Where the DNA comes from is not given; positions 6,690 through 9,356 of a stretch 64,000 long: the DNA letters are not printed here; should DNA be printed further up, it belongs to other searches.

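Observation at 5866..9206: Orphan glycyl-radical enzyme of the GCVE (dehydratase/lyase) class with no activating enzyme nearby, next to a secreted discoidin-like protein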

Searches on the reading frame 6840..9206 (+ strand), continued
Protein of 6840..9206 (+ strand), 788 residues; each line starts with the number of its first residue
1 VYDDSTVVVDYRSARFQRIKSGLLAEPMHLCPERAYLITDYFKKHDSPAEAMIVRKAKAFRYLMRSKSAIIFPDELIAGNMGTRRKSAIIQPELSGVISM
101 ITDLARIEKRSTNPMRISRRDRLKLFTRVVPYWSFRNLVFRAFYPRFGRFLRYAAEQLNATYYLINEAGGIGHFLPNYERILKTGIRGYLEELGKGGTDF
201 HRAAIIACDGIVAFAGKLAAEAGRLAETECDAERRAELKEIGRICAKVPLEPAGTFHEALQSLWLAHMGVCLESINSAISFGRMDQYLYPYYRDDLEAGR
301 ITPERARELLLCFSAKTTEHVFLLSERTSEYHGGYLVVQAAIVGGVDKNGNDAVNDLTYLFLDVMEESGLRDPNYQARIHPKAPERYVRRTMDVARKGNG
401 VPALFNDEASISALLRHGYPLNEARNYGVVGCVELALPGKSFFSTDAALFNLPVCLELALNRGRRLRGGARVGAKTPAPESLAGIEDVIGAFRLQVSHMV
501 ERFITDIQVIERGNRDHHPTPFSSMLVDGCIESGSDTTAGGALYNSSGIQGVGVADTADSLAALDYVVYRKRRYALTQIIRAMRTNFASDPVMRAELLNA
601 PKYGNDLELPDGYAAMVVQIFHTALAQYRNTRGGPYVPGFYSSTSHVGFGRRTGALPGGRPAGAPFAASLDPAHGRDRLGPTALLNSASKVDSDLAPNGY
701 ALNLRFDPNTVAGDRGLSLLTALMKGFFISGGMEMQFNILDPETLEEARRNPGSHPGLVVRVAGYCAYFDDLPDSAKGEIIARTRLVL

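Call 20: find_related_loci(query=A1, collection=genome_contigs, flank=10000)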
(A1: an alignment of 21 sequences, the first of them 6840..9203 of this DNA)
Query A1 (788 aa) in genome_contigs; peptide patterns used: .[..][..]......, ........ (x = any residue, [..] = any of these).
220 stretches matched a pattern; 184 encode a relative of the query (tblastn E <= 1e-3); the best 80 are kept; 80 distinct loci.
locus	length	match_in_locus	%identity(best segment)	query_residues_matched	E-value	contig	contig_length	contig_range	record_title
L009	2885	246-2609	88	1-788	0e+0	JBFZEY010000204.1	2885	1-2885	MAG: Spirochaetota bacterium isolate PPR_0600 k121_5276487, whole genome shotgun sequence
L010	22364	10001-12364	87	1-788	0e+0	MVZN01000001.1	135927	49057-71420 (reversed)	MAG: Spirochaetes bacterium ADurb.BinA120 BWY96_contig000001, whole genome shotgun sequence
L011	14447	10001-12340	70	6-786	0e+0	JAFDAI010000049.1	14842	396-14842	MAG: Deltaproteobacteria bacterium isolate AB_1215_Bin_93 AB_1215_Bin_93_scaffold_2754, whole genome shotgun sequence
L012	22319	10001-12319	71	13-786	0e+0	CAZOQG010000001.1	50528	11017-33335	MAG TPA_asm: uncultured Dehalococcoidales bacterium isolate SRP178699_co3_448 genome assembly, contig: NODE_82_length_50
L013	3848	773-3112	70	6-786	0e+0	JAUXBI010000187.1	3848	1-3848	MAG: Syntrophaceae bacterium isolate CSMAG_2795 CSMAG_2795_k117_1173256_length_3848_cov_11.9292, whole genome shotgun se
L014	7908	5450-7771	70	12-786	0e+0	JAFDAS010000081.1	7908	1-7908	MAG: Deltaproteobacteria bacterium isolate AB_3033_Bin_88 AB_3033_Bin_88_scaffold_17022, whole genome shotgun sequence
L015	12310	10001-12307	71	12-781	0e+0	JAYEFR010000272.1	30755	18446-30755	MAG: Thermodesulfobacteriota bacterium isolate MAG267 MAG267_272, whole genome shotgun sequence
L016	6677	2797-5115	71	13-786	0e+0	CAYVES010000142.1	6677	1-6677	MAG TPA_asm: uncultured Dehalococcoidia bacterium isolate SRP214966_co5_396 genome assembly, contig: NODE_12634_length_6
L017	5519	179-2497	71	13-786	0e+0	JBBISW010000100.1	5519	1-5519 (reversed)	MAG: Chloroflexota bacterium isolate SLF170214_bin_382 NODE_12017_length_5519_cov_11.892020, whole genome shotgun sequen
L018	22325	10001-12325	70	13-788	0e+0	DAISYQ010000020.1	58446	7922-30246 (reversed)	MAG TPA_asm: Syntrophales bacterium isolate CTOTU18710 NODE_379_length_58446_cov_7.289822, whole genome shotgun sequence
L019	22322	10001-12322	71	12-786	0e+0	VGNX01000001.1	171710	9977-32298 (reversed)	MAG: Chloroflexi bacterium isolate M_DeepCast_200m_m2_208 M_DeepCast_200m_m2_208_Ga0194113_10000018, whole genome shotgu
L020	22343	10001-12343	69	5-786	0e+0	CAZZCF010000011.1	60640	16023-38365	MAG TPA_asm: uncultured Leptospirales bacterium isolate binchicken_co334_180 genome assembly, contig: NODE_698_length_60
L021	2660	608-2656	81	11-693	0e+0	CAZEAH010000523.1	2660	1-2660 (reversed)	MAG TPA_asm: uncultured Leptospirales bacterium isolate binchicken_co58_57 genome assembly, contig: NODE_32005_length_26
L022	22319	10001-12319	71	13-786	0e+0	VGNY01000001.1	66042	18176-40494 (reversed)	MAG: Chloroflexi bacterium isolate M_DeepCast_200m_mx_194 M_DeepCast_200m_mx_194_Ga0194113_10000256, whole genome shotgu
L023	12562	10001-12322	69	12-786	0e+0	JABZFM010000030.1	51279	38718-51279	MAG: Desulfobacteraceae bacterium isolate Grevelingen_8MPa_metabat2.60 scaffold_447, whole genome shotgun sequence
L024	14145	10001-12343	70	5-786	0e+0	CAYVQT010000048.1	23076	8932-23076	MAG TPA_asm: uncultured Dehalococcoidia bacterium isolate binchicken_co334_130 genome assembly, contig: NODE_3688_length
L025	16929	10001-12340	68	6-786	0e+0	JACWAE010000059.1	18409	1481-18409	MAG: Dehalococcoidia bacterium isolate B_CHL_03 k141_120110, whole genome shotgun sequence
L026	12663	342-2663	68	12-786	0e+0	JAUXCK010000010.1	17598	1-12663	MAG: Desulfobacteraceae bacterium isolate CSMAG_2823 CSMAG_2823_k117_616346_length_17598_cov_50.0000, whole genome shotg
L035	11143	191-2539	66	5-788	0e+0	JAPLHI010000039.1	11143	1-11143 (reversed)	MAG: Chloroflexota bacterium isolate LacPavin_0920_SED3_MAG_48_9 LacPavin_0920_SED3_scaffold_4739053, whole genome shotg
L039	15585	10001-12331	66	9-786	0e+0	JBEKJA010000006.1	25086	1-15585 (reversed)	MAG: Syntrophales bacterium isolate SPRUCE 312 SPRUCE_312_6, whole genome shotgun sequence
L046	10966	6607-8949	65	7-786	0e+0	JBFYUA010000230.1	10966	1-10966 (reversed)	MAG: Dehalococcoidia bacterium isolate PPR_0282 PPR_0282.fa_k121_435434, whole genome shotgun sequence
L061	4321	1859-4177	65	15-788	0e+0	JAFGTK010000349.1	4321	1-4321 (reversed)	MAG: Deltaproteobacteria bacterium isolate Zod_Metabat.965 k87_13904980, whole genome shotgun sequence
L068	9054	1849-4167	65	15-788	0e+0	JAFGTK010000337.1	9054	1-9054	MAG: Deltaproteobacteria bacterium isolate Zod_Metabat.965 k87_11432006, whole genome shotgun sequence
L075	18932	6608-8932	64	13-788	0e+0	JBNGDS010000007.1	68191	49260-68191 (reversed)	MAG: Desulfomonilia bacterium isolate E05-038 bin56.fa-7, whole genome shotgun sequence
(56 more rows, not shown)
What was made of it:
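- Relatives were confirmed in 184 stretches of the one-genome-per-species collection (call 20). The clade is common in Smithella, Syntrophales and Desulfobacteraceae (call 20). The family has relatives confirmed in 184 genome stretches (call 20).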

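Call 30: search_protein_families(library=pfam, proteins=[L068:50-910:+, L068:922-1782:+, L068:4223-5617:+, L035:2583-2921:+, L046:5825-6445:+, L035:5066-5428:-, L026:8588-9532:-, L025:6304-7752:-, L024:4301-6100:-, L035:5425-6075:-], max_evalue=0.01)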
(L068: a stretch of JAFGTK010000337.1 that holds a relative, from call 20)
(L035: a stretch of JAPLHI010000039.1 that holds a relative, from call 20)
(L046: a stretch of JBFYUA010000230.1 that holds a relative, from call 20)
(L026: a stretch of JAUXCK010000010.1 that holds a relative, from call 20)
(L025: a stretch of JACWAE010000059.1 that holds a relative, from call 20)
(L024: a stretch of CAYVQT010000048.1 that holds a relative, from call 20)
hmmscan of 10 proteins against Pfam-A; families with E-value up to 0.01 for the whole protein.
L068:50-910:+ (286 aa): 13 families
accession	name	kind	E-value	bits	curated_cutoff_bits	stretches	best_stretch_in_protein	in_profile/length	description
PF04055.27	Radical_SAM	-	5.6e-12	46.6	29.5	1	59-188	31-160/166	Radical SAM superfamily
PF12837.12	Fer4_6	-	3.9e-09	36.5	25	2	28-46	3-21/24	4Fe-4S binding domain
PF00037.32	Fer4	-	4.1e-09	36.3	21.1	2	28-49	2-23/24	4Fe-4S binding domain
PF12838.12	Fer4_7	-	8.4e-09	36.2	27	1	4-48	1-52/52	4Fe-4S dicluster domain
PF14697.11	Fer4_21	-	1.2e-07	32.2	35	1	3-46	6-53/59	4Fe-4S dicluster domain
PF12797.12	Fer4_2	-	1e-06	28.7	24.5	1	27-46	3-22/22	4Fe-4S binding domain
PF13187.11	Fer4_9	-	1.2e-06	28.8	27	1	4-48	1-51/52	4Fe-4S dicluster domain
PF13237.11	Fer4_10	-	1.1e-05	25.7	25.5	2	3-45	7-53/53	4Fe-4S dicluster domain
PF13484.11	Fer4_16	-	3.6e-05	24.9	30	0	33-52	1-20/66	4Fe-4S double cluster binding domain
PF13353.11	Fer4_12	-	4e-05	24.4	22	1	35-153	13-136/137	4Fe-4S single cluster domain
PF12800.12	Fer4_4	-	0.0029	18.3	24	1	32-45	2-15/17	4Fe-4S binding domain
PF13534.11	Fer4_17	-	0.0073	17.3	22.2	0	33-48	1-16/61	4Fe-4S dicluster domain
PF25160.1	LdpA_Fe-S-bd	-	0.0081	16.4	27.6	1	9-52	7-46/49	LdpA Fe-S cluster-binding domain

L068:922-1782:+ (286 aa): 1 family
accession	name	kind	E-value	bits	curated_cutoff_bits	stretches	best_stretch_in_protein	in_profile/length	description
PF01243.27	PNPOx_N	-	2.7e-07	31.4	28.1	1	13-100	5-84/120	Pyridoxamine 5'-phosphate oxidase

L068:4223-5617:+ (464 aa): 10 families
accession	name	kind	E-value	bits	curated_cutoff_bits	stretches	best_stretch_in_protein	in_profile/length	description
PF02754.22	CCG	-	1.5e-08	35.1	20.6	1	251-339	2-82/85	Cysteine-rich domain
PF12838.12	Fer4_7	-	1.5e-06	29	27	1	12-67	1-52/52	4Fe-4S dicluster domain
PF13183.11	Fer4_8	-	1.6e-06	29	27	1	10-66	2-67/68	4Fe-4S dicluster domain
PF13237.11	Fer4_10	-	2.4e-06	27.8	25.5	1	9-64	5-53/53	4Fe-4S dicluster domain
PF13187.11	Fer4_9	-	8.9e-06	26.1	27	1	12-67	1-51/52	4Fe-4S dicluster domain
PF13534.11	Fer4_17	-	7.3e-05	23.7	22.2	1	12-66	1-59/61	4Fe-4S dicluster domain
PF13484.11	Fer4_16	-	0.00023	22.3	30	0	52-69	1-18/66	4Fe-4S double cluster binding domain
PF00037.32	Fer4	-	0.00023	21.3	21.1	1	8-25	3-20/24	4Fe-4S binding domain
PF14697.11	Fer4_21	-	0.0047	17.5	35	0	4-27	32-55/59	4Fe-4S dicluster domain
PF12837.12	Fer4_6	-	0.0056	17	25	0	50-67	6-23/24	4Fe-4S binding domain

L035:2583-2921:+ (112 aa): 2 families
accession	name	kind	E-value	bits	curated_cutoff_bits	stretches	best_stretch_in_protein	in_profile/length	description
PF02627.25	CMD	-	1.4e-23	83.1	23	1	26-104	1-79/84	Carboxymuconolactone decarboxylase family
PF04636.18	PA26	-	0.0046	16.4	29.4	1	3-79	23-100/445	PA26 p53-induced protein (sestrin)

L046:5825-6445:+ (206 aa): 1 family
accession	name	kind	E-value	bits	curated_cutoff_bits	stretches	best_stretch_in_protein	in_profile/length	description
PF14333.11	DUF4389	-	1.1e-16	60.9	25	2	133-202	6-74/76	Domain of unknown function (DUF4389)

L035:5066-5428:- (120 aa): 2 families
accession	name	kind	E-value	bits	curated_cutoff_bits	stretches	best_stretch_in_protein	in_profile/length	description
PF02021.23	UPF0102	-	8.4e-25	87.4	23.6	1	10-100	1-80/80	Uncharacterised protein family UPF0102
PF08378.17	NERD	-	1.2e-08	35.9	22.1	1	7-88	2-89/111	Nuclease-related domain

L026:8588-9532:- (314 aa): 10 families
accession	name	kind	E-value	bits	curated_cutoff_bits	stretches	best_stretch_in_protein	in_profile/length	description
PF04055.27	Radical_SAM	-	5.2e-18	66.2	29.5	1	39-249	4-163/166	Radical SAM superfamily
PF13353.11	Fer4_12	-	4.7e-13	50.1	22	1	29-198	2-116/137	4Fe-4S single cluster domain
PF12837.12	Fer4_6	-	2.1e-07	31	25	1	92-110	4-22/24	4Fe-4S binding domain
PF00037.32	Fer4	-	1.9e-06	27.9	21.1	2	92-112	3-23/24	4Fe-4S binding domain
PF12838.12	Fer4_7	-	4.2e-05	24.3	27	1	67-110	1-51/52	4Fe-4S dicluster domain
PF13484.11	Fer4_16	-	5.6e-05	24.3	30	1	97-117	2-23/66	4Fe-4S double cluster binding domain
PF13187.11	Fer4_9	-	0.00014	22.3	27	1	67-110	1-50/52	4Fe-4S dicluster domain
PF13237.11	Fer4_10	-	0.00031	21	25.5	1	92-118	4-27/53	4Fe-4S dicluster domain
PF12800.12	Fer4_4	-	0.00074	20.1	24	0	95-110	2-17/17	4Fe-4S binding domain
PF14697.11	Fer4_21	-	0.0054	17.3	35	1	63-109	3-53/59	4Fe-4S dicluster domain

L025:6304-7752:- (482 aa): 7 families
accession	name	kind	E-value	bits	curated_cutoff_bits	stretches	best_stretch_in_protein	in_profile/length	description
PF02754.22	CCG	-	1e-08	35.6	20.6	1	254-351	1-84/85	Cysteine-rich domain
PF13183.11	Fer4_8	-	5.2e-05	24.2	27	1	14-69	4-67/68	4Fe-4S dicluster domain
PF00037.32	Fer4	-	0.00013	22.1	21.1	1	11-27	4-20/24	4Fe-4S binding domain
PF13534.11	Fer4_17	-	0.00016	22.6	22.2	1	15-70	2-60/61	4Fe-4S dicluster domain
PF13237.11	Fer4_10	-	0.00054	20.3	25.5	1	11-67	5-53/53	4Fe-4S dicluster domain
PF13187.11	Fer4_9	-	0.00089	19.7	27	1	15-69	2-50/52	4Fe-4S dicluster domain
PF12837.12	Fer4_6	-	0.0018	18.6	25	1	11-27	5-21/24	4Fe-4S binding domain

L024:4301-6100:- (599 aa): 7 families
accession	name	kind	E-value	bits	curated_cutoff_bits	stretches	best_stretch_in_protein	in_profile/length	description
PF00441.29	Acyl-CoA_dh_1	-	9.8e-43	146.3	22.4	2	255-419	1-146/150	Acyl-CoA dehydrogenase, C-terminal domain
PF21263.2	Acyl-CoA-dh_C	-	1.1e-29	103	27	1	469-571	2-96/96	Acyl-CoA dehydrogenase, C-terminal domain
PF02771.21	Acyl-CoA_dh_N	-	1.6e-26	93.3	22.9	1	30-147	2-113/113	Acyl-CoA dehydrogenase, N-terminal domain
PF02770.24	Acyl-CoA_dh_M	-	1.5e-20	73.6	33.3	1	151-241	1-95/97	Acyl-CoA dehydrogenase, middle domain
PF08028.16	Acyl-CoA_dh_2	-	2.3e-16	60.7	22.7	1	272-411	3-133/134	Acyl-CoA dehydrogenase, C-terminal domain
PF21343.2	ACAD9-ACADV_C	-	2.7e-07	31.4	27.8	1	482-552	26-95/120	ACAD9/ACADV, C-terminal domain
PF22924.1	ACOX_C_alpha1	-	1e-06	29.1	27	1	267-413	6-159/169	Acyl-CoA oxidase, C-alpha1 domain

L035:5425-6075:- (216 aa): 1 family
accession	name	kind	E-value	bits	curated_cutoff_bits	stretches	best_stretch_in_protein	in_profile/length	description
PF01351.25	RNase_HII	-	9.1e-32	111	25.8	1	29-207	1-197/199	Ribonuclease HII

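Call 38: find_homologous_proteins(query=L026:8588-9529:-, max_evalue=1e-20)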
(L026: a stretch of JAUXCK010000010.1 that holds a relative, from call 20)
Query L026:8588-9529:- (313 aa): 7940 proteins with E <= 1e-20 among 8000 candidates; the best 120 are listed.
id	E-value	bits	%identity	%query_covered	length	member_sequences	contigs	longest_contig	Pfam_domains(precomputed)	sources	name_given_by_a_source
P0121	4.7e-214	728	98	100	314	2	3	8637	PF04055.28,PF13353.12,PF12837.13,PF00037.33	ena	-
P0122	2.5e-165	568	77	100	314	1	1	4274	PF04055.28,PF13353.12,PF12837.13,PF00037.33,PF12838.13,PF13237.12,PF13187.12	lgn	-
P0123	9.6e-141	487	66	98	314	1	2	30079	PF14697.12,PF04055.28,PF12797.13,PF13353.12,PF12837.13,PF00037.33,PF12838.13,PF13237.12,PF13187.12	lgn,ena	-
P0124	2.8e-137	476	66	99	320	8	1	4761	PF04055.28,PF12797.13,PF13353.12,PF12837.13,PF00037.33,PF13484.12,PF12838.13,PF13237.12,PF13187.12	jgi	jgi:pyruvate formate lyase activating enzyme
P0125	1.4e-136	473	66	99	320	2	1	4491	PF14697.12,PF04055.28,PF13353.12,PF12837.13,PF00037.33,PF13484.12,PF12838.13,PF13237.12,PF13187.12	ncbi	-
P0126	8.2e-136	471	65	98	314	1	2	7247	PF14697.12,PF04055.28,PF12797.13,PF13353.12,PF12837.13,PF00037.33,PF13484.12,PF12838.13,PF13237.12,PF13187.12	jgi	jgi:pyruvate formate lyase activating enzyme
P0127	1.6e-134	466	65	98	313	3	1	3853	PF14697.12,PF04055.28,PF12797.13,PF13353.12,PF12837.13,PF00037.33,PF12838.13,PF13237.12,PF13187.12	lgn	-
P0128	6.5e-134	464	64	98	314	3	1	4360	PF14697.12,PF04055.28,PF13353.12,PF12837.13,PF00037.33,PF13484.12,PF12838.13,PF13237.12,PF13187.12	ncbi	-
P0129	3.5e-133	462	64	98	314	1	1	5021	PF14697.12,PF04055.28,PF13353.12,PF12837.13,PF00037.33,PF12838.13,PF13237.12,PF13187.12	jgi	jgi:pyruvate formate lyase activating enzyme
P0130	2.8e-132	459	62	99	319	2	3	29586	PF14697.12,PF04055.28,PF13353.12,PF12837.13,PF00037.33,PF13484.12,PF12838.13,PF13237.12,PF13187.12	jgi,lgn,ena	-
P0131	1.7e-131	457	62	96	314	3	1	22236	PF04055.28,PF13353.12,PF12837.13,PF00037.33,PF12838.13,PF13237.12,PF13187.12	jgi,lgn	-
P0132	3.5e-131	456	62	98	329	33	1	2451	PF14697.12,PF04055.28,PF13353.12,PF12837.13,PF00037.33,PF13484.12,PF12838.13,PF13237.12,PF13187.12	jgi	-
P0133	8.1e-131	454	63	98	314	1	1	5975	PF14697.12,PF04055.28,PF13353.12,PF12837.13,PF00037.33,PF13484.12,PF12838.13,PF13237.12,PF13187.12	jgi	jgi:pyruvate formate lyase activating enzyme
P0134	1.5e-130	453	65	96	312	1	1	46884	PF04055.28,PF13353.12,PF12837.13,PF00037.33,PF13484.12,PF12838.13,PF13237.12,PF13187.12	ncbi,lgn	-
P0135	1.4e-129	450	64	96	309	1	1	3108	PF14697.12,PF04055.28,PF13353.12,PF12837.13,PF00037.33,PF13484.12,PF12838.13,PF13237.12,PF13187.12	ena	-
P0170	1.9e-124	433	60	98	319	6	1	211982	PF14697.12,PF04055.28,PF13353.12,PF12837.13,PF00037.33,PF13484.12,PF12838.13,PF13237.12,PF13187.12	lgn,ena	-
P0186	5.1e-123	429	58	97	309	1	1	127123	PF04055.28,PF13353.12,PF12837.13,PF12838.13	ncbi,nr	ncbi:MAG: glycyl-radical enzyme activating protein [Chloroflexi bacterium]|nr:glycyl-radical enzyme 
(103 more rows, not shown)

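Call 39: find_encoding_contigs(protein=P0186, flank=10000, max_places=2)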
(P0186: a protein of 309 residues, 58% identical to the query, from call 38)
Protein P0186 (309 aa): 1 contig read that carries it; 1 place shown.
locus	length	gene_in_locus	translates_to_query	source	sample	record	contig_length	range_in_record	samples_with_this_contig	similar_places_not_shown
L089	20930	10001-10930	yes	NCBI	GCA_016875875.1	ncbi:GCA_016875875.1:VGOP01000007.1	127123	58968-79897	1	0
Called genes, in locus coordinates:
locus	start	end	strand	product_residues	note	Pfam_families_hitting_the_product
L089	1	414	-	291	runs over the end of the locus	PF05448:AXE1 (faint), PF02129:Peptidase_S15 (weak), PF12146:Hydrolase_4, PF12697:Abhydrolase_6, PF00561:Abhydrolase_1 (weak), PF00326:Peptidase_S9 (faint)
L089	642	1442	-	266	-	PF06750:A24_N_bact, PF01478:Peptidase_A24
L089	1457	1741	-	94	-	PF02597:ThiS (faint)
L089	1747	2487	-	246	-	PF00899:ThiF, PF03435:Sacchrp_dh_NADP (faint)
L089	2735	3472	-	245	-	PF00378:ECH_1, PF16113:ECH_2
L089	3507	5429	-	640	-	PF00724:Oxidored_FMN, PF01207:Dus (weak), PF01262:AlaDh_PNT_C (faint), PF01266:DAO (faint), PF03486:HI0933_like (weak), PF07992:Pyr_redox_2, PF13738:Pyr_redox_3, PF00070:Pyr_redox, +3 more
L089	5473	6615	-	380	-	PF03060:NMO, PF01070:FMN_dh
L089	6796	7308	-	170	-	PF12802:MarR_2, PF01047:MarR, PF13412:HTH_24 (weak)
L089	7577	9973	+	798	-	PF02901:PFL-like, PF01228:Gly_radical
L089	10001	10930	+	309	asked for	PF13353:Fer4_12 (weak), PF12837:Fer4_6 (faint), PF12838:Fer4_7 (weak), PF13353:Fer4_12 (weak), PF04055:Radical_SAM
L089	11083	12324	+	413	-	PF13458:Peripla_BP_6, PF13433:Peripla_BP_5 (faint)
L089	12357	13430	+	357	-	-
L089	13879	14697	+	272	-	PF00378:ECH_1, PF16113:ECH_2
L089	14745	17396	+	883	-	PF00890:FAD_binding_2, PF01266:DAO, PF01593:Amino_oxidase, PF12831:FAD_oxidored, PF13450:NAD_binding_8, PF00970:FAD_binding_6, PF00175:NAD_binding_1, PF00111:Fer2, +5 more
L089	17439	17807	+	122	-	PF02036:SCP2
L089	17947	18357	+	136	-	PF02036:SCP2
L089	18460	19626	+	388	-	PF00465:Fe-ADH, PF13685:Fe-ADH_2, PF25137:ADH_Fe_C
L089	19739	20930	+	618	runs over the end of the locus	PF02730:AFOR_N, PF01314:AFOR_C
